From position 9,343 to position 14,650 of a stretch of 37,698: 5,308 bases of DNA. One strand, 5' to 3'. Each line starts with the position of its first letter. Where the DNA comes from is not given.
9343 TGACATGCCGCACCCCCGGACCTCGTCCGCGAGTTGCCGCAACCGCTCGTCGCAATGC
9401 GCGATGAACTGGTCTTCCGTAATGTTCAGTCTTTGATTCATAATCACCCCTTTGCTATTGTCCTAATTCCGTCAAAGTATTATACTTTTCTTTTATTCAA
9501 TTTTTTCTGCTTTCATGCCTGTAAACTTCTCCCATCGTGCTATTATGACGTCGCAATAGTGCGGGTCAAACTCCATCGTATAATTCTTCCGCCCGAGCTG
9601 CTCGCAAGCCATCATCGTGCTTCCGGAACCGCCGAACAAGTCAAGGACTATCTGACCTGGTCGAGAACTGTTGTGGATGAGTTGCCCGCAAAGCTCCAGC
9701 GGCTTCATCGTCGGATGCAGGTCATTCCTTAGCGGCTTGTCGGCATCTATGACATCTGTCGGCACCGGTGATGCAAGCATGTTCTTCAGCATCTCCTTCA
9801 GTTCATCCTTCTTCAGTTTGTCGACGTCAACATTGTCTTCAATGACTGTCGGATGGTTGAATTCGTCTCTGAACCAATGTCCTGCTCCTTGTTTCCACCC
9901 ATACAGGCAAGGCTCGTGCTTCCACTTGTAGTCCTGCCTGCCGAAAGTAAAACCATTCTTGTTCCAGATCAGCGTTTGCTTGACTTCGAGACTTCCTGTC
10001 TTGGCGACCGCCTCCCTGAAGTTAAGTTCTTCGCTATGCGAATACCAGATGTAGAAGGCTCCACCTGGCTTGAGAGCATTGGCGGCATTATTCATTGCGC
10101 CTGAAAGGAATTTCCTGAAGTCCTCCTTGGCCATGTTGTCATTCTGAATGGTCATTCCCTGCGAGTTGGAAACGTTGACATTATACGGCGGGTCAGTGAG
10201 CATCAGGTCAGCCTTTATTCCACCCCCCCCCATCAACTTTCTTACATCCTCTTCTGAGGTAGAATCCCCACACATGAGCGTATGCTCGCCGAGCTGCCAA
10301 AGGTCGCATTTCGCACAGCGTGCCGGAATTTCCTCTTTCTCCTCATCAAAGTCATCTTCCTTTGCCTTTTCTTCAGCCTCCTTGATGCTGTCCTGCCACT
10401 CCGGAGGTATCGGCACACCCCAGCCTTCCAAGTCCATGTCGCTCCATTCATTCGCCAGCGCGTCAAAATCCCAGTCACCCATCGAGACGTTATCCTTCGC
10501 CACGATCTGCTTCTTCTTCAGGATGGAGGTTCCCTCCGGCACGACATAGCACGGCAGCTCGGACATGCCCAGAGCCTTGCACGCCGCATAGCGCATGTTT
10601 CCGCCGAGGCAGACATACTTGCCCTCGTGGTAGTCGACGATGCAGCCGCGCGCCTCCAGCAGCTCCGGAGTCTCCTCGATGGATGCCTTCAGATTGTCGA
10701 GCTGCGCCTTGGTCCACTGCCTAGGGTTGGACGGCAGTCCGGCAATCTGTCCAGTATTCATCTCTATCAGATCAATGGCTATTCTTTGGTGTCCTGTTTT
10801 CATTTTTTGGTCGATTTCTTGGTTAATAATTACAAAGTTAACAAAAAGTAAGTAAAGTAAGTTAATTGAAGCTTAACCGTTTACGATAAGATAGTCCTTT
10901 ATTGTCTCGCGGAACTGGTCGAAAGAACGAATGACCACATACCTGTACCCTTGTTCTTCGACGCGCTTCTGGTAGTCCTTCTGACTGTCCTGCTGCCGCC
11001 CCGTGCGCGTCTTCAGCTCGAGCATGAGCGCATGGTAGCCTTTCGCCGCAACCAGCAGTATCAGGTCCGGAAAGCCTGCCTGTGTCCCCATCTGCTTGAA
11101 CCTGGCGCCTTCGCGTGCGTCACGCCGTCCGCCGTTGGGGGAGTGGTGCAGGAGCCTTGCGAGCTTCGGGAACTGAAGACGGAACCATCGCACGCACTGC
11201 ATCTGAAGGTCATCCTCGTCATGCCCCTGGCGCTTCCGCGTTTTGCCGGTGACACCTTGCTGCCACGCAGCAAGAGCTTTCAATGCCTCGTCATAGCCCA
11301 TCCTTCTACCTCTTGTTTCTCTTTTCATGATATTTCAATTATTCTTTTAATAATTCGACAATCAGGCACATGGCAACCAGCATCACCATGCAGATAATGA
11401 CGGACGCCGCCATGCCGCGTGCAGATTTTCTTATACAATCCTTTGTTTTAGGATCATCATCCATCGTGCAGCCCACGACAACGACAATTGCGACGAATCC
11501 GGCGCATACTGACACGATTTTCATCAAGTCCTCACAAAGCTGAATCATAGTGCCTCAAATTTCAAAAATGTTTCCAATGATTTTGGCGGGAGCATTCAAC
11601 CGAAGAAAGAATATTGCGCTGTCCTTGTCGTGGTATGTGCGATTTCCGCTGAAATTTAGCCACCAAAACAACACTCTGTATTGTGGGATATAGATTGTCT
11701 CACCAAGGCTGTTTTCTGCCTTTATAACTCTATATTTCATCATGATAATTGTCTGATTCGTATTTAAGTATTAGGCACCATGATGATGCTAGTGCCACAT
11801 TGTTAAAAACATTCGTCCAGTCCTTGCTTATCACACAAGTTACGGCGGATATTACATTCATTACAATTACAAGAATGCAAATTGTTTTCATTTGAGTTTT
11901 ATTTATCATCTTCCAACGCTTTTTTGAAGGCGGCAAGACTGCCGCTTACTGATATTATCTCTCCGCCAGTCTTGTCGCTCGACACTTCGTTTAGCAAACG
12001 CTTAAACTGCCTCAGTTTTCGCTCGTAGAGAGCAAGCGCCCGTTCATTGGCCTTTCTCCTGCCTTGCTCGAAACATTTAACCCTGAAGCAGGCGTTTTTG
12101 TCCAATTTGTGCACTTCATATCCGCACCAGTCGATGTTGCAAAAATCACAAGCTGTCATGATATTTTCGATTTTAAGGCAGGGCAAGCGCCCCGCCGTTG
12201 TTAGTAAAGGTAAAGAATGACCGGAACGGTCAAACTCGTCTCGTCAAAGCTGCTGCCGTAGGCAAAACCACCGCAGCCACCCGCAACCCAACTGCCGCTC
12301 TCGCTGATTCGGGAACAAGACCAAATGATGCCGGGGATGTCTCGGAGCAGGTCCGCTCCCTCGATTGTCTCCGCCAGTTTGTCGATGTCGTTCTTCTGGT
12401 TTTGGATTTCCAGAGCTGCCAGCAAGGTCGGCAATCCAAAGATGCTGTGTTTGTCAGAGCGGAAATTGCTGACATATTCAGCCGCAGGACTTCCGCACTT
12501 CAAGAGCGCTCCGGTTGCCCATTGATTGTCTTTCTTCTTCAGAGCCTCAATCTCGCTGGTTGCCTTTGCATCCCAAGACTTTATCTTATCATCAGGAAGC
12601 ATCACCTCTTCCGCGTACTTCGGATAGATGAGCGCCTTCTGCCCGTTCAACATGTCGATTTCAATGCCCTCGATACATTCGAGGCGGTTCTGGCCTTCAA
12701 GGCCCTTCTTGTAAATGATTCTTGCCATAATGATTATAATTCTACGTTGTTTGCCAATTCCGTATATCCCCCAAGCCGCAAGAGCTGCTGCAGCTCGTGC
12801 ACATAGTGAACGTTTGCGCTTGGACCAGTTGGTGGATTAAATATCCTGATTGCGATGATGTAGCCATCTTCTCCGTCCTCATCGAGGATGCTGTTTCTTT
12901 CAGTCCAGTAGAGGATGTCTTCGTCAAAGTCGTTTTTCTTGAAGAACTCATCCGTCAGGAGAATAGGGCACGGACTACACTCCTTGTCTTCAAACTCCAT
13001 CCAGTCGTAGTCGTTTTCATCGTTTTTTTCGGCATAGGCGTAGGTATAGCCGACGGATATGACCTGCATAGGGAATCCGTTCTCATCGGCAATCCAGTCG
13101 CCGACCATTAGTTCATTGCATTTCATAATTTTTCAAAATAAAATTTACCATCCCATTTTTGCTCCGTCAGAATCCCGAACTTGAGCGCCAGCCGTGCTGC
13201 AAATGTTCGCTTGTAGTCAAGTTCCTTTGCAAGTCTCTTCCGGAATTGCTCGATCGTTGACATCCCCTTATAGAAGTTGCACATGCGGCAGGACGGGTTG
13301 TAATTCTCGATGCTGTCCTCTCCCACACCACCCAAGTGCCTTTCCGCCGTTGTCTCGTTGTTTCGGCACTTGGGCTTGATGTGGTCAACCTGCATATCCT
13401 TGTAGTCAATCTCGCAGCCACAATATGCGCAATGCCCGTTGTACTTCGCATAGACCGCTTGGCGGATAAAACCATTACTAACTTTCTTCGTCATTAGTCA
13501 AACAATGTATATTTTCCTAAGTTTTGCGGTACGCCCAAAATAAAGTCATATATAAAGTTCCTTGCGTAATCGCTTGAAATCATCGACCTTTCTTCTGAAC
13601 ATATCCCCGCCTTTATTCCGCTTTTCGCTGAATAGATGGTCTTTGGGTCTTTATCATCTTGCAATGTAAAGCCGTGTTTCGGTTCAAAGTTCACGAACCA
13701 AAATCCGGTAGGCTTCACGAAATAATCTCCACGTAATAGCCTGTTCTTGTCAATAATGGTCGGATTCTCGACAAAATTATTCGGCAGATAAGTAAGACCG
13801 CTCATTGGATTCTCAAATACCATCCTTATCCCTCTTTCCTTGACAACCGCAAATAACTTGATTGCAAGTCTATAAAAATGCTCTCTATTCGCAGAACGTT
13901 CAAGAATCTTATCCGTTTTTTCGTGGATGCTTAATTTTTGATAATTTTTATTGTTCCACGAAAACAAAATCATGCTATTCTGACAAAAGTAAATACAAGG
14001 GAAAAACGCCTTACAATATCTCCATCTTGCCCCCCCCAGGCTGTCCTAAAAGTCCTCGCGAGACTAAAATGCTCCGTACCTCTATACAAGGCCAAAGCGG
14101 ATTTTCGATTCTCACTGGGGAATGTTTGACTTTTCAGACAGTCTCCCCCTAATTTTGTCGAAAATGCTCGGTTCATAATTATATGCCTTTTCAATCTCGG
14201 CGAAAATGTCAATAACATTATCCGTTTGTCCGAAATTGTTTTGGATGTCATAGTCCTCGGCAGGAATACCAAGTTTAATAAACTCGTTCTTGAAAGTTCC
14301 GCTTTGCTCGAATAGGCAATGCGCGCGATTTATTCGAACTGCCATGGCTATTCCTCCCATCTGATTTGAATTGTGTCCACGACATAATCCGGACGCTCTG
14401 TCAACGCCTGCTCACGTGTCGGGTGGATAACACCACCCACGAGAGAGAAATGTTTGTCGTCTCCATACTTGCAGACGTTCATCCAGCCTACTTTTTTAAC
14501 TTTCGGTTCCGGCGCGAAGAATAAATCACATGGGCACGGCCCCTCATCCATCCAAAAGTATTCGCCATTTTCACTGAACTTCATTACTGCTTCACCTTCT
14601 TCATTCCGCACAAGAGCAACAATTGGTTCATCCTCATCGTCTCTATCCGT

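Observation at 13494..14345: Methyltransferase-like gene broken into an A/B/A frame pattern, with both junctions at poly-G tracts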

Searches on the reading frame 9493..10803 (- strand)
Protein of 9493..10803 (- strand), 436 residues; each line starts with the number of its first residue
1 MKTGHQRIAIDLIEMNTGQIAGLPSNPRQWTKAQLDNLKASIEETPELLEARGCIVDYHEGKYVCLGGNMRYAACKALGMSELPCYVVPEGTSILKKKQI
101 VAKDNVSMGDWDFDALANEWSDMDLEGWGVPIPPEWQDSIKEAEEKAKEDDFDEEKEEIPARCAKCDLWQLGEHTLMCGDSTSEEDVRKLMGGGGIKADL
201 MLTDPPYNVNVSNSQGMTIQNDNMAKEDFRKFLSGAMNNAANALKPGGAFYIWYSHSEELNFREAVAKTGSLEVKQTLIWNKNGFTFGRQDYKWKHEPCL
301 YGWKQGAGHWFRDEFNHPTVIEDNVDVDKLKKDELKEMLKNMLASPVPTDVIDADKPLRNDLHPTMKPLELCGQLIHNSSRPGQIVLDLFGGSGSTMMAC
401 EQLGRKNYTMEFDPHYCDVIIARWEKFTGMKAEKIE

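Call 60: list_cluster_members(proteins=[window:9493-10803:-])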
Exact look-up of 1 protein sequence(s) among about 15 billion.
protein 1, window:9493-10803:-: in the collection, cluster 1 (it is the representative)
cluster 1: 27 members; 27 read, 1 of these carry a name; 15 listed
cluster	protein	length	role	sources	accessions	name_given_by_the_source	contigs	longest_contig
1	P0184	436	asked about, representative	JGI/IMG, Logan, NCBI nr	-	-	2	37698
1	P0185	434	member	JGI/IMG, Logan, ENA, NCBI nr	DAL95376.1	DNA modification methylase | MAG TPA: adenine specific DNA methyltransferase [Caudoviricetes sp.]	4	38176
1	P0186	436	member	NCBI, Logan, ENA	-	-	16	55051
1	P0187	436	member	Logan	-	-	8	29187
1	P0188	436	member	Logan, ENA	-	-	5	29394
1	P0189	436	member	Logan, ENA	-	-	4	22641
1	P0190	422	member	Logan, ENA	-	-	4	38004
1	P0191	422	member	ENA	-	-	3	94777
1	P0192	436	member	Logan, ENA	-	-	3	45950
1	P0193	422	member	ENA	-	-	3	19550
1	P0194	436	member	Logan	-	-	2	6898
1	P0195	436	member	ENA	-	-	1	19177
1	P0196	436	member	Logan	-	-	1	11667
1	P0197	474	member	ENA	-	-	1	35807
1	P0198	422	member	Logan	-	-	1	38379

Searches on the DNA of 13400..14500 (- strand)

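Call 6: search_rna_families(source=window, start=13400, end=14500, threshold=evalue, max_evalue=10, show_alignments=3)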
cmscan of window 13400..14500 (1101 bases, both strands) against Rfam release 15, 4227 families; matches with E-value up to 10: 3.
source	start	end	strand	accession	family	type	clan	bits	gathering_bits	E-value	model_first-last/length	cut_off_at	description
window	13859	13921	-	RF02443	SpR08_sRNA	Gene; sRNA;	-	19.5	80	2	1-73/73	no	Streptococcus sRNA SpR08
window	13887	13985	+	RF01185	snR75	Gene; snRNA; snoRNA; CD-box;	CL00045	19.2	40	0.21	1-88/88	no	Small nucleolar RNA snR75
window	13836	13964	+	RF00015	U4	Gene; snRNA; splicing;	CL00007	13.2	46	3.1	1-138/138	no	U4 spliceosomal RNA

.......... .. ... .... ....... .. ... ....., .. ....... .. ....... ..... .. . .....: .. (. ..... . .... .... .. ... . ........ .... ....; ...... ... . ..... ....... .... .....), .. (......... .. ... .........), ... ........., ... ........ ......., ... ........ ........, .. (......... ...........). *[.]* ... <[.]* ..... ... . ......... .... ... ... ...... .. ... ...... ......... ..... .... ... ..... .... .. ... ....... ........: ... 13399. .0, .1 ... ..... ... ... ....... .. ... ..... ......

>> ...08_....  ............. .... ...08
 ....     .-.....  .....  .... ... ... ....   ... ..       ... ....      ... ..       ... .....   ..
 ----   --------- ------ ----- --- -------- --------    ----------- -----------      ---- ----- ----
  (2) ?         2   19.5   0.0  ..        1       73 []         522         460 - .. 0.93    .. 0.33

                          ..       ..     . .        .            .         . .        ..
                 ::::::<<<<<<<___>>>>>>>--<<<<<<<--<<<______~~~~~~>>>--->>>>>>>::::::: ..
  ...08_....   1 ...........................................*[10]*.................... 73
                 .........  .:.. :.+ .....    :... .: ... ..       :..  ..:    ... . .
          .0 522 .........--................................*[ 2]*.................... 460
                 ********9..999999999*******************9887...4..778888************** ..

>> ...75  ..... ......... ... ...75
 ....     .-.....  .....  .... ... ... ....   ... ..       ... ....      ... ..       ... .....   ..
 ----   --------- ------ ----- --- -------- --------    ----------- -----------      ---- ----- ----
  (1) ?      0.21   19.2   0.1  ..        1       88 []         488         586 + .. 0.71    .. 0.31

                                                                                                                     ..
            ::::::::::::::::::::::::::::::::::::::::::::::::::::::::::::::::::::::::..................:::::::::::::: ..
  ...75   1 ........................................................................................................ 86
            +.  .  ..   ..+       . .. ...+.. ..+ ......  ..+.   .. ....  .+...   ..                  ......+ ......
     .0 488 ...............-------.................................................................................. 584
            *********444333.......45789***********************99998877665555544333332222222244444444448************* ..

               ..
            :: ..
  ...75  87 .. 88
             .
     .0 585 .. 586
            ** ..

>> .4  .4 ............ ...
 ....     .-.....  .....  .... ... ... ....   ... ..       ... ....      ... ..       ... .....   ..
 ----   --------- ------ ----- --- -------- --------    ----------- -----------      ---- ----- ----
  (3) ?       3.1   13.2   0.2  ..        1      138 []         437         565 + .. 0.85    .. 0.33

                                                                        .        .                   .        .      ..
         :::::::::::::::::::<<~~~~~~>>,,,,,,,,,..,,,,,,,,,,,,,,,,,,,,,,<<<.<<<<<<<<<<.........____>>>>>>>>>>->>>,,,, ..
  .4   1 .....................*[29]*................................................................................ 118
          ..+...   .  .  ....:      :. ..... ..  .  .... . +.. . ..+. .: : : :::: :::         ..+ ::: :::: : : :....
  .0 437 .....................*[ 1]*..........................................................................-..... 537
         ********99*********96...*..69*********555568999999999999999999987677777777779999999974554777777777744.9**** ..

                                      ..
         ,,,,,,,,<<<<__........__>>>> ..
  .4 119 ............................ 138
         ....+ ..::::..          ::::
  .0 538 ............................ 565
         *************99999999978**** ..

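Call 7: search_dna_similar(query=window:13400-14500:-, collection=phages, mode=distant, max_rows=30)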
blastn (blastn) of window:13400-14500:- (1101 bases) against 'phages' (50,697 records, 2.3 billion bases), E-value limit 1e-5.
Records with a match: 3; places in all: 3; records where one place covers at least 80% of the query: 0.
Best place of each record, by identity: 60-80% 3.
By first word of the organism name: Bacteroides 3.
By host as written in the record: Bacteroides fragilis DA698 2; Bacteroides uniformis MB20-41 1.
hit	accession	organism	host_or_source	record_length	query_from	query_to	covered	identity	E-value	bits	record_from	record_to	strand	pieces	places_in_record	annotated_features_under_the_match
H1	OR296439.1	Bacteroides phage C3_41T2LP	Bacteroides uniformis MB20-41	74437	180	961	20%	72.4%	3e-7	123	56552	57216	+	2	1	hypothetical protein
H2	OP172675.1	Bacteroides phage BF698P1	Bacteroides fragilis DA698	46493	180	328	14%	69.8%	3e-8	67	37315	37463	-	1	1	hypothetical protein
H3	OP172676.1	Bacteroides phage BF698P3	Bacteroides fragilis DA698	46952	180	328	14%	69.8%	3e-8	67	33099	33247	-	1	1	hypothetical protein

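Call 19: search_dna_similar(query=window:14038-14144:-, collection=phages, mode=distant, max_evalue=1, max_rows=30)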
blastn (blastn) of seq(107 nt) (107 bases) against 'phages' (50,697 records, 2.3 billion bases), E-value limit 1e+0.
No match.

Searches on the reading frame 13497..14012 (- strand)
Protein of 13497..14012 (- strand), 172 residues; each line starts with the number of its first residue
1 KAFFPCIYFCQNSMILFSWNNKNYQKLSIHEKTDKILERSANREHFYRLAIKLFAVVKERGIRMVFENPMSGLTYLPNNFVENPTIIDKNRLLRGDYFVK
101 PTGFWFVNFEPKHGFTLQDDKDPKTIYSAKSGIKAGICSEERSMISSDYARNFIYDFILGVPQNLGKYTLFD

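Call 4: search_protein_families(library=pfam, proteins=[window:13497-14012:-], max_evalue=1)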
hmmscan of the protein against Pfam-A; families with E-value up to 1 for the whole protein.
seq(172 aa): 0 families

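Call 5: search_protein_families(library=phrogs, proteins=[window:13497-14012:-], max_evalue=1)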
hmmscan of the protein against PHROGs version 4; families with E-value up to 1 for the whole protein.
seq(172 aa): 3 families
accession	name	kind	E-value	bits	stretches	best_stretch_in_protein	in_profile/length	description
phrog_757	-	other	3.9e-09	37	1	2-155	79-216/247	DNA methyltransferase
phrog_24497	-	unknown function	0.0026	18.8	1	118-153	25-59/64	-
phrog_33515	-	unknown function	0.2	12.8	1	49-72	11-34/44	-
